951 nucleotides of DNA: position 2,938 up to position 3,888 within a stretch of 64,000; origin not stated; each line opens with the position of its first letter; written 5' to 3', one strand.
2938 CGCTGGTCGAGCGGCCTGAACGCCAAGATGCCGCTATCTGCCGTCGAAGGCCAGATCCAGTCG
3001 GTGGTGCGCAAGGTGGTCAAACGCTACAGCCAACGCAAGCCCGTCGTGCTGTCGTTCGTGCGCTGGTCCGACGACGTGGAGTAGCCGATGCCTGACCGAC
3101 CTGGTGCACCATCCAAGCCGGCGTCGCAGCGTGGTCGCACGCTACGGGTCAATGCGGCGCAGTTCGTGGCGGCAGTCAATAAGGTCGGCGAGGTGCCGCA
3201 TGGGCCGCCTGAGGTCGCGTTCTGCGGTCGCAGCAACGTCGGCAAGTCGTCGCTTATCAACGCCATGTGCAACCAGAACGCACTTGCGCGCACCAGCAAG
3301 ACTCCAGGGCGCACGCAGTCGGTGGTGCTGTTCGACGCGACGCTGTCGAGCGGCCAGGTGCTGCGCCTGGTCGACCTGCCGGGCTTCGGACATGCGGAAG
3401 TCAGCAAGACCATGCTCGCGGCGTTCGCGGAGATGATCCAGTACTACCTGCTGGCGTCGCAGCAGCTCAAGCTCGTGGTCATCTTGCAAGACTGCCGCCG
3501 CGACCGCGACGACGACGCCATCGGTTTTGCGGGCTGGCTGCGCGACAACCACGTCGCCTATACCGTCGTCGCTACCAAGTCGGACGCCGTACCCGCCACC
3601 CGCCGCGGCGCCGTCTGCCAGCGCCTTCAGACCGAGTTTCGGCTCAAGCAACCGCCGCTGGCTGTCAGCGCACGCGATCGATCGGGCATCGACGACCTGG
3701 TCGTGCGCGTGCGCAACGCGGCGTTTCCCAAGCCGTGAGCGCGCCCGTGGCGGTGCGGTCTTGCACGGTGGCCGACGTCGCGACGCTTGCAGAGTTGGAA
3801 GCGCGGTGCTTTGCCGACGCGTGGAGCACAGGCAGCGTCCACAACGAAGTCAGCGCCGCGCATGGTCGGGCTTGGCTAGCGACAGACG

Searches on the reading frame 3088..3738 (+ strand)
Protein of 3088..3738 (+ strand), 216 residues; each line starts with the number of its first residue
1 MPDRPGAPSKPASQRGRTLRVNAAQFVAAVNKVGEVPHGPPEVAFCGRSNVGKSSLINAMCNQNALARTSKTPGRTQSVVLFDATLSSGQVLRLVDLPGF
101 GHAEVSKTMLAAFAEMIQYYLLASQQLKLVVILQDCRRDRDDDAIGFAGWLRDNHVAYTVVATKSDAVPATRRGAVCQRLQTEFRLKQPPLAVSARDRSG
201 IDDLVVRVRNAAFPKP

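Call 8: search_protein_families(library=pfam, proteins=[window:3088-3738:+], max_evalue=0.01)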
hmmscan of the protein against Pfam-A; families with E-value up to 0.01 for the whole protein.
window:3088-3738:+ (216 aa): 8 families
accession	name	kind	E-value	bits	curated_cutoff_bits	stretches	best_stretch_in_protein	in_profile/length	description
PF01926.29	MMR_HSR1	-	3.5e-17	63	21.9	1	42-163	1-112/113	50S ribosome-binding GTPase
PF00350.29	Dynamin_N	-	6.4e-08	33.2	27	1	43-71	1-29/168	Dynamin family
PF02421.24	FeoB_N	-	4.4e-07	30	27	1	42-205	2-153/156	Ferrous iron transport protein B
PF03193.22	RsgA_GTPase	-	1.3e-06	28.8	30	1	43-103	109-171/174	RsgA GTPase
PF04548.22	AIG1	-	0.00022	21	27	1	45-138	5-95/212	AIG1 family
PF00735.24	Septin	-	0.0013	18.5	26.2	1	45-117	9-89/280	Septin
PF08477.19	Roc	-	0.0033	18.1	27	1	43-77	2-36/119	Ras of Complex, Roc, domain of DAPkinase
PF00009.33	GTP_EFTU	-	0.0048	17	26.5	0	88-206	67-180/188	Elongation factor Tu GTP binding domain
